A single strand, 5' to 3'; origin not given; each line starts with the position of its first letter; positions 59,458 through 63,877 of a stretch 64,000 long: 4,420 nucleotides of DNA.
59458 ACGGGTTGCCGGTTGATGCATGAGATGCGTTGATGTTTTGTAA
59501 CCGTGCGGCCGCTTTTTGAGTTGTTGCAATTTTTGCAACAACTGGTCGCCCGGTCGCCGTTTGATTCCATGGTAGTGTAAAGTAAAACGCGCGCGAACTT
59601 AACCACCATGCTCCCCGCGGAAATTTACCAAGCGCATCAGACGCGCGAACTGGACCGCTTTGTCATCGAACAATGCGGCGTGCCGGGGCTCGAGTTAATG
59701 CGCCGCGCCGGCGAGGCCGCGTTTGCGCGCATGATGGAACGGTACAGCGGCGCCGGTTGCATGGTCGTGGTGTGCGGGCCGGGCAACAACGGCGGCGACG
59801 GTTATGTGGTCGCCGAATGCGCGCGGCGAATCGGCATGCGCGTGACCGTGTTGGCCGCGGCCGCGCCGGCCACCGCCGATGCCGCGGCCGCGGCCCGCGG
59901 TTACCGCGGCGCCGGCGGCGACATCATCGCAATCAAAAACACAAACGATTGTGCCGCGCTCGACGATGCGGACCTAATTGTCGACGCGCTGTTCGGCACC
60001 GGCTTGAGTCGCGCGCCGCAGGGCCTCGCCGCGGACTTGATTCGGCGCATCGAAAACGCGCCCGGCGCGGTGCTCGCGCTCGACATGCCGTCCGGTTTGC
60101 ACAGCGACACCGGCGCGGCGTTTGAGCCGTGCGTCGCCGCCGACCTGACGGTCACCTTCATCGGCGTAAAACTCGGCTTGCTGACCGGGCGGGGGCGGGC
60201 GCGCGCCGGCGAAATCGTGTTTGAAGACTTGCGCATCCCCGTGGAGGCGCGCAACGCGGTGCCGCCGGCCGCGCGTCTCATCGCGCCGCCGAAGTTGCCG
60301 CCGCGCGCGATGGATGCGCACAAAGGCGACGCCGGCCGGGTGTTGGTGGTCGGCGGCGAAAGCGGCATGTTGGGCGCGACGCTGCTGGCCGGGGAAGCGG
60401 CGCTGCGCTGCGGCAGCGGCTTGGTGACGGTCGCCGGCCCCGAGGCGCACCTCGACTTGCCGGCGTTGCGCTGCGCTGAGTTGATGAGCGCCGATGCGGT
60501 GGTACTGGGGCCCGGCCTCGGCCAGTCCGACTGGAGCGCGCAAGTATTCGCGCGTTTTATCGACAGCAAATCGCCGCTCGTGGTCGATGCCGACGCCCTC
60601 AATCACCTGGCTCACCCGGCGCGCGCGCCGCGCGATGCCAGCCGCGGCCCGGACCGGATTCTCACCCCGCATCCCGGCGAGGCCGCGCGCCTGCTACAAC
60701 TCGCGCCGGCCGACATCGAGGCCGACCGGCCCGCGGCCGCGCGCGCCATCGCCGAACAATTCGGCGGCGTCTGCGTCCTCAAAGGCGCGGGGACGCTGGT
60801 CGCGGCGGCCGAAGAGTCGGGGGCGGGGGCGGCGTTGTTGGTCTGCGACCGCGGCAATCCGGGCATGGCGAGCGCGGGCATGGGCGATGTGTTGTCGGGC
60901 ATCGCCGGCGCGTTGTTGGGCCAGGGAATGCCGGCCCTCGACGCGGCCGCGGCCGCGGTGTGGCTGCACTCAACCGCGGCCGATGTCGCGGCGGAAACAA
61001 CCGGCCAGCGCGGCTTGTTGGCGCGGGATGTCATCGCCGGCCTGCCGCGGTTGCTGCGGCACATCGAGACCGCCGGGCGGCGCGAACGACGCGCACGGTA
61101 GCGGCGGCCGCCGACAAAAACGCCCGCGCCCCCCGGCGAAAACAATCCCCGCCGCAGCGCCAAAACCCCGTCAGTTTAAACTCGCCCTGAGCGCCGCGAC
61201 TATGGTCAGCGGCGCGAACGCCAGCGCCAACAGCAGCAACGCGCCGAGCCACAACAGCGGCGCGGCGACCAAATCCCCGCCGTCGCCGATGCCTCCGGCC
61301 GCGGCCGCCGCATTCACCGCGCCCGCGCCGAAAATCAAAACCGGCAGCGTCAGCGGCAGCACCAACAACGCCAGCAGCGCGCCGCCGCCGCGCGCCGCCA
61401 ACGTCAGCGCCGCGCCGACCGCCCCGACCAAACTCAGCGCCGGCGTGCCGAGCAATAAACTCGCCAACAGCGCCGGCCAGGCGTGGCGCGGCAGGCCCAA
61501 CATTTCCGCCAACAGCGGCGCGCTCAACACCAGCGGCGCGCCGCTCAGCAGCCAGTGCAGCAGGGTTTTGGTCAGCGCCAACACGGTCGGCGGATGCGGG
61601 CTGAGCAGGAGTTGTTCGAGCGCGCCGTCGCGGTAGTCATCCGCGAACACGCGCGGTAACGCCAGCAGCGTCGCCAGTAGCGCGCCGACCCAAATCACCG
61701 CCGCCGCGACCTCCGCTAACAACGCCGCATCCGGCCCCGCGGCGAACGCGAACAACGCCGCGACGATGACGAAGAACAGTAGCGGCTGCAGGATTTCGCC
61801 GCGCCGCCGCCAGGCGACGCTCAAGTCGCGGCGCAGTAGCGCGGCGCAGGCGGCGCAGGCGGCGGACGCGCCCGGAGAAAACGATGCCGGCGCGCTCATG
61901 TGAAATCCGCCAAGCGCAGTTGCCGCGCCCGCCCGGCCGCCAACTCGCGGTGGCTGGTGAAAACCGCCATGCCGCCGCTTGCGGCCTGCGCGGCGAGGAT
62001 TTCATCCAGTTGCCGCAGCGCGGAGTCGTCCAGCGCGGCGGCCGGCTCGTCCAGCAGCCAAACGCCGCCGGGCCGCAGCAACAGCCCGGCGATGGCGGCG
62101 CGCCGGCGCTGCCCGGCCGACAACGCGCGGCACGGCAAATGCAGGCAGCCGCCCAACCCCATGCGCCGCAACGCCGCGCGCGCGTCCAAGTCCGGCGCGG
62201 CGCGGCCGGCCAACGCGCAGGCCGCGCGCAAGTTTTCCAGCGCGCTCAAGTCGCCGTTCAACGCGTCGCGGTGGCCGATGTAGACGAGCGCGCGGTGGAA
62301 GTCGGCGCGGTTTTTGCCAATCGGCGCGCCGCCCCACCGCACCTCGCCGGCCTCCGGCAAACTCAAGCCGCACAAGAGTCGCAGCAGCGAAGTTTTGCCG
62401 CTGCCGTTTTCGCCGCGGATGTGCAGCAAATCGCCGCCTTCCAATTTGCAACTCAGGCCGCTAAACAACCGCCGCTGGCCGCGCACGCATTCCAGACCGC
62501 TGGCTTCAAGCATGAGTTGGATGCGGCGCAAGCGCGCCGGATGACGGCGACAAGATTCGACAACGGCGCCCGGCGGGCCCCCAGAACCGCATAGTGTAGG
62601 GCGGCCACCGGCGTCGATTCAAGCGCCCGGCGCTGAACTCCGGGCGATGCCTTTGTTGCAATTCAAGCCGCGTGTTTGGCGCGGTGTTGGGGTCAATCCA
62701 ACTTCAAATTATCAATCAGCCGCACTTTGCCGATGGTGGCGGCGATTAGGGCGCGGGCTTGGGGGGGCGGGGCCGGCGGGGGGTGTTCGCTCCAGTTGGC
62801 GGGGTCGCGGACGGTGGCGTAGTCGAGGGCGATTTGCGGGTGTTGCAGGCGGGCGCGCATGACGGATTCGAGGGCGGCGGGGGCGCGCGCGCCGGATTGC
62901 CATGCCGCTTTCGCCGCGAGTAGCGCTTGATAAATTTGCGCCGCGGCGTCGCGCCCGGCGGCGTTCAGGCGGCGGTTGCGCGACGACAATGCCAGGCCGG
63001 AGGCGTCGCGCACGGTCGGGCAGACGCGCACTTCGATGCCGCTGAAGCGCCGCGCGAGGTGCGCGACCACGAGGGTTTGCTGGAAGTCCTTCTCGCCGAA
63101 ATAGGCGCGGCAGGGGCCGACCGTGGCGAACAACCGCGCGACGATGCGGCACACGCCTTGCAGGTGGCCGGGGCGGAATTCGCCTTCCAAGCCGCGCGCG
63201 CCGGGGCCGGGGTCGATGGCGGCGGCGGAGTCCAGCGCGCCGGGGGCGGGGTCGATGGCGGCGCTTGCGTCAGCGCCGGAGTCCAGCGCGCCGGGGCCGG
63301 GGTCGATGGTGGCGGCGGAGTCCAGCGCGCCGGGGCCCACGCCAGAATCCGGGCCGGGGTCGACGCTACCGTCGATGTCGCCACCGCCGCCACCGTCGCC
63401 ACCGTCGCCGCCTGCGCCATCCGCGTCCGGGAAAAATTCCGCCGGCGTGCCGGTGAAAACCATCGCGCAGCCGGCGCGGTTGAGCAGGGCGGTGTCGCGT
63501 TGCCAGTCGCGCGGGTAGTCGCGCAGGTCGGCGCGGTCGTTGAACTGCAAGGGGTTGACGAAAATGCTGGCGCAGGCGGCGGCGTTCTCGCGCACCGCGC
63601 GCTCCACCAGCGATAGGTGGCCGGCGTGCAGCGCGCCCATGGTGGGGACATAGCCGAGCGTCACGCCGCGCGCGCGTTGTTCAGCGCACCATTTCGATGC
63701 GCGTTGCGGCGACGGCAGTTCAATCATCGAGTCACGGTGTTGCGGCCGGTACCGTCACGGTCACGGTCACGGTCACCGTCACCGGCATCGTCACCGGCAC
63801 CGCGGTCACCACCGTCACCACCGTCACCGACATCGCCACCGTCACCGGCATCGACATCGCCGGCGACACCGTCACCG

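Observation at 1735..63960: GGTGAC-type hexamer arrays are read only as Gly-Asp inside genes and face the other way between genes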

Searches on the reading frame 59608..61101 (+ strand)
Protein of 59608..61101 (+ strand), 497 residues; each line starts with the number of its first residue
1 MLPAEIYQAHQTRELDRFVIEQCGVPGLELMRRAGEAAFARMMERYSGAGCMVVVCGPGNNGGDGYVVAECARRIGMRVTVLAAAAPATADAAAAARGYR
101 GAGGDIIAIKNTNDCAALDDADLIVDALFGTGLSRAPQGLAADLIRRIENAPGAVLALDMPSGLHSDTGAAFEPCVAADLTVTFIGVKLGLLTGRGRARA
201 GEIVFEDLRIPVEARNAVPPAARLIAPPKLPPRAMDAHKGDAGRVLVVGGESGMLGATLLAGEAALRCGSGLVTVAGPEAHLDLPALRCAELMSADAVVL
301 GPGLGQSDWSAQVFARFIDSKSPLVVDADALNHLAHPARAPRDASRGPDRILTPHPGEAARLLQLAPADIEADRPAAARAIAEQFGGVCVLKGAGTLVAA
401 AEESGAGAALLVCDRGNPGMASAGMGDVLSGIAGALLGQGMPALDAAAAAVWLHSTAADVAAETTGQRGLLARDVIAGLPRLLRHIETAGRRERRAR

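Call 19: search_protein_families(library=pfam, proteins=[window:59608-61101:+], max_evalue=0.001)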
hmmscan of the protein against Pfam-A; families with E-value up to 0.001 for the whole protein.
window:59608-61101:+ (497 aa): 2 families
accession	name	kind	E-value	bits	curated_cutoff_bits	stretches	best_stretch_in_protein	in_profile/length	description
PF01256.23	Carb_kinase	-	6.1e-52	176.9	27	1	245-479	1-240/242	NAD(P)H-hydrate dehydratase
PF03853.21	YjeF_N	-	8.4e-40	136.9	24.9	1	29-190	3-169/169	YjeF-related protein N-terminus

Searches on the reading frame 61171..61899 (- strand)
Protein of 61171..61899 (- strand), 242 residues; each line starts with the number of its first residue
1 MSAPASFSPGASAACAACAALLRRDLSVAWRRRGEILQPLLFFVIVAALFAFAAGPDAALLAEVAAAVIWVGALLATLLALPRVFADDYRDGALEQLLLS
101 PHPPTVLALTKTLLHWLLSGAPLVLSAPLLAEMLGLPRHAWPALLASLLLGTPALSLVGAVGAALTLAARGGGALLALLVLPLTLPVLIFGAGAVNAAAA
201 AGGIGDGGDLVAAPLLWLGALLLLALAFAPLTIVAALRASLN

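Call 19: search_protein_families(library=pfam, proteins=[window:61171-61899:-], max_evalue=0.001)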
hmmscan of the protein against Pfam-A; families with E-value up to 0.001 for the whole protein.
window:61171-61899:- (242 aa): 3 families
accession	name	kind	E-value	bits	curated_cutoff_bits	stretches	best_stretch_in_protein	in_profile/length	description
PF03379.19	CcmB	-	6.7e-63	212.4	24.9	1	20-238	3-214/215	CcmB protein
PF12698.13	ABC2_membrane_3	-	1.4e-05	24.8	31.6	1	65-191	164-291/347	ABC-2 family transporter protein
PF01061.29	ABC2_membrane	-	7.7e-05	22.8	26.9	1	18-185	3-175/211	ABC-2 type transporter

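Call 32: find_encoding_contigs(protein=window:61171-61899:-, flank=10000, max_places=10)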
Protein window:61171-61899:- (242 aa): 11 contigs read that carry it; 8 places shown.
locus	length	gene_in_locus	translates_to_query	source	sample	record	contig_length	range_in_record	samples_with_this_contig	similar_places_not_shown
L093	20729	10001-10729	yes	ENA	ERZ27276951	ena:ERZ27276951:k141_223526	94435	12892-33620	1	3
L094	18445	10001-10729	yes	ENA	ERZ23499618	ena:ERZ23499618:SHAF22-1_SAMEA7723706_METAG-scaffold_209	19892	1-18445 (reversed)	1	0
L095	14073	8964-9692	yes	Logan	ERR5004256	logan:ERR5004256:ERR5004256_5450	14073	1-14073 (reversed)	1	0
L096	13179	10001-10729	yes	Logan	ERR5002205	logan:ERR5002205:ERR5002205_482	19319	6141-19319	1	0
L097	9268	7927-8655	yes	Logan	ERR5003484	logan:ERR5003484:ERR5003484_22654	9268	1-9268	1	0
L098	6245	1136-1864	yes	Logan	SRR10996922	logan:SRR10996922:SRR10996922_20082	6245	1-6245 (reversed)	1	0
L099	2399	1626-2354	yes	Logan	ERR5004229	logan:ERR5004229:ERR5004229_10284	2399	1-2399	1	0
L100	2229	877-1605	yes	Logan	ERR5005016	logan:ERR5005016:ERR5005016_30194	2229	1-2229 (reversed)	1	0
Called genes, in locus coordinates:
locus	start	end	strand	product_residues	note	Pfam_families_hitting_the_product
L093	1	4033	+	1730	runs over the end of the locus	PF00535:Glycos_transf_2, PF13641:Glyco_tranf_2_3 (faint), PF13489:Methyltransf_23, PF08241:Methyltransf_11, PF08242:Methyltransf_12, PF13649:Methyltransf_25, PF13847:Methyltransf_31 (weak), PF00535:Glycos_transf_2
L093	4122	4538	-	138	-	PF03061:4HBT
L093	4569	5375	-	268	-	PF01712:dNK, PF02223:Thymidylate_kin (faint), PF13238:AAA_18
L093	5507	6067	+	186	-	PF04279:IspA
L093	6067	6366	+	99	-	PF03795:YCII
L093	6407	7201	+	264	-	PF13489:Methyltransf_23, PF13847:Methyltransf_31, PF08241:Methyltransf_11, PF08242:Methyltransf_12, PF13649:Methyltransf_25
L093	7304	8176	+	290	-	PF00702:Hydrolase, PF12710:HAD, PF13419:HAD_2, PF13242:Hydrolase_like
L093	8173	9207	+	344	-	PF02569:Pantoate_ligase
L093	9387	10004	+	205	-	PF00005:ABC_tran, PF13304:AAA_21 (faint)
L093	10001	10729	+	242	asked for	PF03379:CcmB, PF12698:ABC2_membrane_3 (weak)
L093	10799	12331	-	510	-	PF03853:YjeF_N, PF01256:Carb_kinase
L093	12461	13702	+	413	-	PF08331:QueG_DUF1730, PF13484:Fer4_16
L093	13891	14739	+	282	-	PF00702:Hydrolase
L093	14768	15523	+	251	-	PF05724:TPMT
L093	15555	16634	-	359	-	PF03480:DctP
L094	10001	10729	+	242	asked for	PF03379:CcmB, PF12698:ABC2_membrane_3 (weak)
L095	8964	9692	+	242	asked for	PF03379:CcmB, PF12698:ABC2_membrane_3 (weak)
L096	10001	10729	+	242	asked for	PF03379:CcmB, PF12698:ABC2_membrane_3 (weak)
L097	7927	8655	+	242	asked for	PF03379:CcmB, PF12698:ABC2_membrane_3 (weak)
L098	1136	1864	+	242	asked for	PF03379:CcmB, PF12698:ABC2_membrane_3 (weak)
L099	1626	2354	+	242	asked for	PF03379:CcmB, PF12698:ABC2_membrane_3 (weak)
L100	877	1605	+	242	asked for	PF03379:CcmB, PF12698:ABC2_membrane_3 (weak)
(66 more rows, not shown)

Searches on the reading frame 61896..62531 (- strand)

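Call 19: search_protein_families(library=pfam, proteins=[window:61896-62531:-], max_evalue=0.001)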
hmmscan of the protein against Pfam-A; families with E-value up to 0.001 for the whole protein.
window:61896-62531:- (211 aa): 3 families
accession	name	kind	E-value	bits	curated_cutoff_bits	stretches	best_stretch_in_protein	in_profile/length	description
PF00005.33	ABC_tran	-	2e-25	90.4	25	1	24-164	2-136/137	ABC transporter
PF13304.12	AAA_21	-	8.5e-07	29.7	27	0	130-194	231-298/304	AAA domain, putative AbiEii toxin, Type IV TA system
PF02463.25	SMC_N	-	6.3e-05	22.9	40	0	136-196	136-200/220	RecF/RecN/SMC N terminal domain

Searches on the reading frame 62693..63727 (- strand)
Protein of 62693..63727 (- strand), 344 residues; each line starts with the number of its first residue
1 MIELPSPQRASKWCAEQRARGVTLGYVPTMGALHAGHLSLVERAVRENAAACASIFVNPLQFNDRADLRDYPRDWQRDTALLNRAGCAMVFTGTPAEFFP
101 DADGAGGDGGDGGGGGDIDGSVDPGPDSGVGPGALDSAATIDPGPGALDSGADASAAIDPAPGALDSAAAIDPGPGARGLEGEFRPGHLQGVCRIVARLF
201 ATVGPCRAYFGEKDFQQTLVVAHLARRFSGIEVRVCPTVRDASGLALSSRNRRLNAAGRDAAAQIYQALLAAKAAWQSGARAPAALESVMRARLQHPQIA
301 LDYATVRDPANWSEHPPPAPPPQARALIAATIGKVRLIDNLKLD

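Call 8: search_protein_families(library=pfam, proteins=[window:62693-63727:-], max_evalue=0.001)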
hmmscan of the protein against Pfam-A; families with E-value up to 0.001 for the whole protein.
window:62693-63727:- (344 aa): 1 family
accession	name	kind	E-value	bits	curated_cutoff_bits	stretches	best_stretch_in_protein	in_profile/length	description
PF02569.21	Pantoate_ligase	-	9.1e-77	258.2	20.7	1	8-341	7-267/268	Pantoate-beta-alanine ligase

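Call 31: find_encoding_contigs(protein=window:62693-63727:-, flank=10000, max_places=10)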
Protein window:62693-63727:- (344 aa): no gene with exactly this product is on record in the collection.
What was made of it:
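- Tried and rejected: An exact look-up of panC found nothing (call 31). ccmB, the methyltransferase, erpA and infA worked instead.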
